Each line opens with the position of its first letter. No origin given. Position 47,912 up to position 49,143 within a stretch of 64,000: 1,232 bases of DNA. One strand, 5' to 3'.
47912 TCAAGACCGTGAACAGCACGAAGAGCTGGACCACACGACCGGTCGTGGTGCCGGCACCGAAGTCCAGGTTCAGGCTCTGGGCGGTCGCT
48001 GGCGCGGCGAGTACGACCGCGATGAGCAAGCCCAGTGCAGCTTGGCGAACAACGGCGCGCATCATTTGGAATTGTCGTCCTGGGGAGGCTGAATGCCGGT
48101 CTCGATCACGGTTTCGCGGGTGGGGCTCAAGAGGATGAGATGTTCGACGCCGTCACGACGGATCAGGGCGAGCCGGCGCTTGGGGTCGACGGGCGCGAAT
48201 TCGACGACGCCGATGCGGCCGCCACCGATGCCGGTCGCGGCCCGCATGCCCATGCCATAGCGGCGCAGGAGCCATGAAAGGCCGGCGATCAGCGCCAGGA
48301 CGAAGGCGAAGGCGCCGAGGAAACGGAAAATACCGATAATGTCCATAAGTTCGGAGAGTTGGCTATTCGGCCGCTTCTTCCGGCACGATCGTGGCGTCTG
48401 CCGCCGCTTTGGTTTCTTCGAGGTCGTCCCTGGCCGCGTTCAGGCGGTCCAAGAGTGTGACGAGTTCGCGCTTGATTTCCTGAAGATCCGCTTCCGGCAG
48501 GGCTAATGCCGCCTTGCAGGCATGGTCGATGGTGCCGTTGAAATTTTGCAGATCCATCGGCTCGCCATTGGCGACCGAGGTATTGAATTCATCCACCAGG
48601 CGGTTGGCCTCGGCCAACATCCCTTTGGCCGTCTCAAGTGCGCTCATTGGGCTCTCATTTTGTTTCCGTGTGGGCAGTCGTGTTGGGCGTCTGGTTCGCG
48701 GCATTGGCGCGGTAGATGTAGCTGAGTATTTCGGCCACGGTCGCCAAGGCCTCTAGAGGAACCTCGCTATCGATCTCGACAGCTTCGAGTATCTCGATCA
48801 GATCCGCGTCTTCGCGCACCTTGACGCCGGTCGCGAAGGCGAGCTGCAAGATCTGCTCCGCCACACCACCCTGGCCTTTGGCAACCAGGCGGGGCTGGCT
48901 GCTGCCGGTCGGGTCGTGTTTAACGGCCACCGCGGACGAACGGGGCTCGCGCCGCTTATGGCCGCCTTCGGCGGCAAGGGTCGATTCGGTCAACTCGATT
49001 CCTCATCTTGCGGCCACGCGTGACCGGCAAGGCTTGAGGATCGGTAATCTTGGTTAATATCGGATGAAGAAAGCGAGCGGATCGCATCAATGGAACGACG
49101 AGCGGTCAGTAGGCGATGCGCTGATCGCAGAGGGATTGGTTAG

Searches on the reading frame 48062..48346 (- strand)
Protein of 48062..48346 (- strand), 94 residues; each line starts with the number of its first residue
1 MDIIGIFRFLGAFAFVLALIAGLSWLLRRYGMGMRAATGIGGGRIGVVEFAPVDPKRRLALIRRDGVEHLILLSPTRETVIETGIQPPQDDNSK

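Call 14: search_protein_families(library=pfam, proteins=[window:48062-48346:-], max_evalue=0.01)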
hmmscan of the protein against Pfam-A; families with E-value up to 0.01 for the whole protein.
window:48062-48346:- (94 aa): 1 family
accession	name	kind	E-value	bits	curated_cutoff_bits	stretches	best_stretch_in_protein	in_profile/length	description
PF04347.18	FliO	-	5.6e-05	23.6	22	1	25-79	1-56/91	Flagellar biosynthesis protein, FliO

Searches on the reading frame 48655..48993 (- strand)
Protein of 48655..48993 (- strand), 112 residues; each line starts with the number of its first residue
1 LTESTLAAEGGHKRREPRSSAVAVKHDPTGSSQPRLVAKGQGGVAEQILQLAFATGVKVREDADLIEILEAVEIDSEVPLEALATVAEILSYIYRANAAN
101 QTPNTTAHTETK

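Call 15: search_protein_families(library=pfam, proteins=[window:48655-48993:-], max_evalue=0.01)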
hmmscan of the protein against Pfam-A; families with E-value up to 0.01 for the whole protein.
window:48655-48993:- (112 aa): 2 families
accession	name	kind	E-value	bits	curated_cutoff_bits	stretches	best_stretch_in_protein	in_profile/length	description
PF01312.24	Bac_export_2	-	4e-13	49.8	24.4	1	17-93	258-335/335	FlhB HrpN YscU SpaS Family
PF10689.14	DUF2496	-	0.009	16.2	25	0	64-86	14-36/43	Protein of unknown function (DUF2496)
